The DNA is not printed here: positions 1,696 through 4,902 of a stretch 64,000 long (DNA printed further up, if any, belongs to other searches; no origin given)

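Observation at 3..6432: Defence-type island: AlwI-like nuclease + primase-helicase-PLD megaprotein + unknown split protein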

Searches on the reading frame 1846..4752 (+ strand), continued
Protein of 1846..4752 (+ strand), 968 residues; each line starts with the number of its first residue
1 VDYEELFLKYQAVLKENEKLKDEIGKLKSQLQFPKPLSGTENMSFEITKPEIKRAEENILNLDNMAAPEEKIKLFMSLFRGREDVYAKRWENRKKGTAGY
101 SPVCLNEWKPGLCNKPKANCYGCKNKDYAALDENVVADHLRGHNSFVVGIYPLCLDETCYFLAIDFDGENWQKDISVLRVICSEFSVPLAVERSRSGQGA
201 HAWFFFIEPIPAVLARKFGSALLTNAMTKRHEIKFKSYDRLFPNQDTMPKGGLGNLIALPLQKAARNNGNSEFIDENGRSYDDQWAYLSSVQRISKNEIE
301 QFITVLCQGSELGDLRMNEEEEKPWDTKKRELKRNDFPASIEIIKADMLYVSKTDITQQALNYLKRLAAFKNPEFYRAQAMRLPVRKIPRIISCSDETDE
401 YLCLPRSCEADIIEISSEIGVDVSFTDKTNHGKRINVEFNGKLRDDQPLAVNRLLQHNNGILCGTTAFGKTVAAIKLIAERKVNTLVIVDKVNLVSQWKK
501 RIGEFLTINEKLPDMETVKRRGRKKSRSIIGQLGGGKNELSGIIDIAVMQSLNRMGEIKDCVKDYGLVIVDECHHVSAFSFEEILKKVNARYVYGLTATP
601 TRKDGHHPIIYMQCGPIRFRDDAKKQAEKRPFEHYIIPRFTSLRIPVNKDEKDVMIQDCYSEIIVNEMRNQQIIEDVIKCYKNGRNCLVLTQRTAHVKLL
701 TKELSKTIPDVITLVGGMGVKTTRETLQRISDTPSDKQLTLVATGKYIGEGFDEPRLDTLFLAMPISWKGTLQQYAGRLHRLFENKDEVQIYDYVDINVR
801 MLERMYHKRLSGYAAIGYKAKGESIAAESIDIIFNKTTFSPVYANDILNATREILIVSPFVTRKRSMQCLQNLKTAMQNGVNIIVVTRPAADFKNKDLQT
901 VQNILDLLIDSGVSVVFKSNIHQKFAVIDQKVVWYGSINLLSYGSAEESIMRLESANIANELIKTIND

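Call 74: search_protein_families(library=padloc, proteins=[L079:4835-6013:+, L079:4488-4874:+, P0017, L090:4786-6516:-, L011:2307-3332:+, L011:3383-4405:+, L002:7107-8252:+, L079:1879-4488:+, L090:6645-7886:+], max_evalue=0.01)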
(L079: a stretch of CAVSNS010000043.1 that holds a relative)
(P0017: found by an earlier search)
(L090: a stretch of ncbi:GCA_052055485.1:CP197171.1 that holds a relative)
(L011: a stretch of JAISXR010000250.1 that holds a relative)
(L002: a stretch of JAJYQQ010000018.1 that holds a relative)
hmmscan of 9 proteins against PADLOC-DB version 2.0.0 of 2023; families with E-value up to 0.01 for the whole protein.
L079:4835-6013:+ (393 aa): 0 families

L079:4488-4874:+ (129 aa): 0 families

P0017 (560 aa): 1 family
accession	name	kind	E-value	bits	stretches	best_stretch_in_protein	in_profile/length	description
PDLC01578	Cmr5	-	0.008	14.2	0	2-38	96-131/136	CAS-III-B; effector_SS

L090:4786-6516:- (576 aa): 1 family
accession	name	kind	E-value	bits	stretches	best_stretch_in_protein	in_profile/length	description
PDLC03444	REase_II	-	5.3e-211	700.3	1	3-572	4-573/576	Type II restriction enzyme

L011:2307-3332:+ (342 aa): 0 families

L011:3383-4405:+ (341 aa): 0 families

L002:7107-8252:+ (382 aa): 0 families

L079:1879-4488:+ (870 aa): 14 families
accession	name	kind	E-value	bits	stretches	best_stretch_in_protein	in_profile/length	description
PDLC01465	PrimPol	-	2.1e-95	317.5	1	73-400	14-267/276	"CAS-I,CAS-II,CAS-III,CAS-IV,CAS-V,CAS-VI; associated"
PDLC01101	PrimPol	-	7.2e-25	85.6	1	165-328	162-329/490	adaptation polymerase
PDLC02707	PbeA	-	2.2e-12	44.4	1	482-628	250-416/672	PbeA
PDLC03659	mREase_IV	-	2.1e-10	37.2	1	504-819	244-567/945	Type IV methyl-directed restriction enzyme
PDLC02704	PbeA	-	7.3e-10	35.9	2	593-628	387-421/682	PbeA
PDLC03658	mREase_IV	-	4.2e-08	29.4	1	499-630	242-376/953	Type IV methyl-directed restriction enzyme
PDLC02706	PbeA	-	9.8e-06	22.4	1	591-628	397-434/722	PbeA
PDLC02703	PbeA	-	2.4e-05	21.1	1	478-544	240-311/626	PbeA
PDLC02503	BrxHI|BrxHII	-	0.0001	18.7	1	484-523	24-63/698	BrxHI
PDLC03746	RT_UG10_large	-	0.00014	17.7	1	204-309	86-183/1688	DRT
PDLC02572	DrmA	-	0.0015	14.5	1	732-820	547-636/1043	DrmA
PDLC02621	DrmD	-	0.005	13.1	1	732-821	549-639/1040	DrmD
PDLC03747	RT_UG10_small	-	0.0069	13.1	1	233-313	114-191/824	DRT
PDLC00201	HamB2|HamB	-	0.0081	12.6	0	487-531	106-150/721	DEAD-box helicase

L090:6645-7886:+ (414 aa): 62 families (the best 25 are shown)
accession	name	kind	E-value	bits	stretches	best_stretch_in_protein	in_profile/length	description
PDLC00031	DruM2|DruM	-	1.3e-119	397.6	1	53-409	8-359/361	DNA cytosine methylase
PDLC03378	MTase_II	-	7.9e-100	332.5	1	56-406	2-335/344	Type II methyltransferase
PDLC00027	DruM2|DruM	-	4.9e-90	300.5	2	106-409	33-359/361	DNA cytosine methylase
PDLC03234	MTase_II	-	4.5e-70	234.8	2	56-277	4-204/375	Type II methyltransferase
PDLC03272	MTase_II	-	8.1e-70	234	1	32-407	50-396/407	Type II methyltransferase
PDLC03326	MTase_II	-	1.1e-61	207.2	3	106-276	26-215/412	Type II methyltransferase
PDLC02650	DrmMII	-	7.2e-58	194.5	2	205-398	204-415/435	DrmMII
PDLC00026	DruM2|DruM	-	5.6e-53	178.7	1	55-403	3-320/336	DNA cytosine methylase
PDLC00033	DruM2|DruM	-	5.2e-51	172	2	52-277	17-230/368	DNA cytosine methylase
PDLC03307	MTase_II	-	3.3e-46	156.2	3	210-264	156-210/382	Type II methyltransferase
PDLC02649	DrmMII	-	2.5e-43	146.6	2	139-251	110-227/422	DrmMII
PDLC03237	MTase_II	-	4.3e-43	145.4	2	59-247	796-972/1036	Type II methyltransferase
PDLC00030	DruM2|DruM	-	2.4e-41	140.2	2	53-247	2-188/380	DNA cytosine methylase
PDLC02648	DrmMII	-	2.5e-39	133.4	2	44-261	7-246/468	DrmMII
PDLC03731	oMTase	-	2.4e-38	130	1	106-399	35-319/326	orphan methyltransferase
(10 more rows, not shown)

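Call 82: search_dna_similar(query=window:1846-4749:+, collection=phages, mode=protein, max_rows=12)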
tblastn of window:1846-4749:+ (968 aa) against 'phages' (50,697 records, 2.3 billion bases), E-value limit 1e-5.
Records with a match: 1256; places in all: 1256; records where one place covers at least 80% of the query: 0.
Best place of each record, by identity: <60% 1256.
By first word of the organism name: Vibrio 397; Salmonella 269; Escherichia 159; Klebsiella 81; Enterococcus 68; Erwinia 55; Pseudomonas 26; Bacillus 22; Staphylococcus 16; Phage 14; and 38 more.
By host as written in the record: - 384; Escherichia coli 54; Erwinia amylovora 47; Salmonella enterica subsp. enterica serovar Enteritidis PT1 39; Vibrio harveyi BAA-1116 36; Salmonella sp. 25; Klebsiella pneumoniae 25; Salmonella enterica 22; and 265 more.
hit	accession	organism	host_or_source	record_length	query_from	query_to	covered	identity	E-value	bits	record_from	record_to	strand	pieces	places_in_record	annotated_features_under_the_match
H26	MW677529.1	Rhodobacter phage RcZahn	Rhodobacter capsulatus YW1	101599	394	817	44%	27.1%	1e-19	101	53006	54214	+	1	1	58: DNA helicase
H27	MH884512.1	Bacillus phage vB_BpsS-140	Bacillus pseudalcaliphilus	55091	374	813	45%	24.6%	3e-11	74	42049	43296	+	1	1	helicase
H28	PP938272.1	Bacillus phage PHBA67-T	Bacillus cereus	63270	370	817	46%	24.1%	2e-17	94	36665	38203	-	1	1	hypothetical protein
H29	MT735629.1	Vibrio phage vB_ValS_PJ32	Vibrio alginolyticus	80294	400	875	49%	22.4%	2e-15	88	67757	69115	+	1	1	P-loop containing nucleoside triphosphate hydrolase | hypothetical protein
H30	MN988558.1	Rhizobium phage RHph_Y1_11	Rhizobium phaseoli Y1_11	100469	427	817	40%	26.9%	1e-27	127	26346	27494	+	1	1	ATP-dependent RNA-DNA and DNA-DNA helicase protein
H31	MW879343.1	Erwinia phage pEa_SNUABM_44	Erwinia amylovora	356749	443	818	39%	27.5%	3e-6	58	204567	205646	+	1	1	hypothetical protein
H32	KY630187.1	Serratia phage BF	Serratia marcescens UCC2017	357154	443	818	39%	27.3%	8e-6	56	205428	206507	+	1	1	RNA-DNA + DNA-DNA helicase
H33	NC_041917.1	Serratia phage BF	Serratia marcescens UCC2017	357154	443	818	39%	27.3%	8e-6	56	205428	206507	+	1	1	RNA-DNA + DNA-DNA helicase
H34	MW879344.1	Erwinia phage pEa_SNUABM_49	Erwinia amylovora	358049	443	818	39%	27.3%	8e-6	56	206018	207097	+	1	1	hypothetical protein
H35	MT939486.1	Erwinia phage pEa_SNUABM_12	Erwinia amylovora SNUABM_01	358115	443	818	39%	27.3%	8e-6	56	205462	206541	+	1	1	putative RNA-DNA/DNA-DNA helicase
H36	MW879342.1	Erwinia phage pEa_SNUABM_19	Erwinia amylovora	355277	443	818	39%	27.3%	8e-6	56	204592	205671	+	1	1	hypothetical protein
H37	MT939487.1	Erwinia phage pEa_SNUABM_47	Erwinia amylovora SNUABM_01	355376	443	818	39%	27.3%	8e-6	56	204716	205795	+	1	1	putative RNA-DNA/DNA-DNA helicase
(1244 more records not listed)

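Call 88: search_protein_families(library=pfam, proteins=[P0140, P0143, P0095, P0159, P0059, P0060, P0062, P0119, P0054, P0032], max_evalue=0.01)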
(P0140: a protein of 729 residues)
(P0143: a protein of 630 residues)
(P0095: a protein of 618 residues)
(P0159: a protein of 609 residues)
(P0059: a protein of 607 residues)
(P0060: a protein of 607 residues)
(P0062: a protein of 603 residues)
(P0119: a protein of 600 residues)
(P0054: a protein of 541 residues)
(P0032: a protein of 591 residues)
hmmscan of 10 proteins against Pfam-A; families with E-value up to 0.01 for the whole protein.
P0140 (729 aa): 1 family
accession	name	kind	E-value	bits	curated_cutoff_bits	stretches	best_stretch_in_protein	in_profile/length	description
PF00149.33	Metallophos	-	4.1e-06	27.8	21.5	1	1-150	1-134/191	Calcineurin-like phosphoesterase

P0143 (630 aa): 0 families

P0095 (618 aa): 0 families

P0159 (609 aa): 0 families

P0059 (607 aa): 1 family
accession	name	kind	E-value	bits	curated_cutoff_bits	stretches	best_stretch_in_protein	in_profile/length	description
PF04485.17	NblA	-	0.0023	18.8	25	0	518-537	20-39/50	Phycobilisome degradation protein nblA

P0060 (607 aa): 0 families

P0062 (603 aa): 1 family
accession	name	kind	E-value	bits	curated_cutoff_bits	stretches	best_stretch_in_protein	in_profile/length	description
PF18908.5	DUF5663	-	0.0082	17.1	23.7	0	27-84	32-84/84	Protein of unknown function (DUF5663)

P0119 (600 aa): 0 families

P0054 (541 aa): 0 families

P0032 (591 aa): 1 family
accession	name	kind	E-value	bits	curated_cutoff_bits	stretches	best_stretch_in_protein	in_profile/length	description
PF17827.6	PrmC_N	-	0.0065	17.4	23.4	0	5-48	23-66/71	PrmC N-terminal domain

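Call 94: search_protein_families(library=pfam, alignment_id=A5, max_evalue=0.00001)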
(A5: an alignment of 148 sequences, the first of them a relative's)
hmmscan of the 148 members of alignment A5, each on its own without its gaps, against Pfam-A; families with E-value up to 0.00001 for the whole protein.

A. member 1, L052:13792-16569:- (925 aa): 3 families
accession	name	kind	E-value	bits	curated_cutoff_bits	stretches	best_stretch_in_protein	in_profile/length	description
PF02896.24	PEP-utilizers_C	-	8.6e-84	281.6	22.8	1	545-902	5-291/293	PEP-utilising enzyme, PEP-binding domain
PF01326.24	PPDK_N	-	1.1e-49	169.9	27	3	82-314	77-219/328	Pyruvate phosphate dikinase, AMP/ATP-binding domain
PF00391.29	PEP-utilizers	-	8.7e-22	77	23.1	1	448-528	4-72/72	PEP-utilising enzyme, mobile domain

B. families by the number of members that match (of 148 scanned): 160 families (the first 25 are shown)
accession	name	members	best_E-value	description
PF08843.17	AbiEii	5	6.5e-36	Nucleotidyl transferase AbiEii toxin, Type IV TA system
PF13604.12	AAA_30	3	9.5e-29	AAA domain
PF13245.12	AAA_19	3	7.3e-16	AAA domain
PF13401.12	AAA_22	3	5.7e-15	AAA domain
PF00239.26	Resolvase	2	1.8e-48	Resolvase, N terminal domain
PF09952.14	AbiEi_2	2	1.5e-34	Transcriptional regulator, AbiEi antitoxin, Type IV TA system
PF22022.2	Phage_int_M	2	8.8e-34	Phage integrase central domain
PF00535.33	Glycos_transf_2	2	2.4e-26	Glycosyl transferase family 2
PF02585.22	PIG-L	2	4.3e-26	GlcNAc-PI de-N-acetylase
PF00589.27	Phage_integrase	2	1.5e-22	Phage integrase family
PF02687.27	FtsX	2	6e-22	FtsX-like permease C-terminal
PF02518.31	HATPase_c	2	4.4e-21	Histidine kinase-, DNA gyrase B-, and HSP90-like ATPase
PF00583.31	Acetyltransf_1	2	8e-15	Acetyltransferase (GNAT) family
PF13508.13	Acetyltransf_7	2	8.6e-14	Acetyltransferase (GNAT) domain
PF01850.27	PIN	2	1e-13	PIN domain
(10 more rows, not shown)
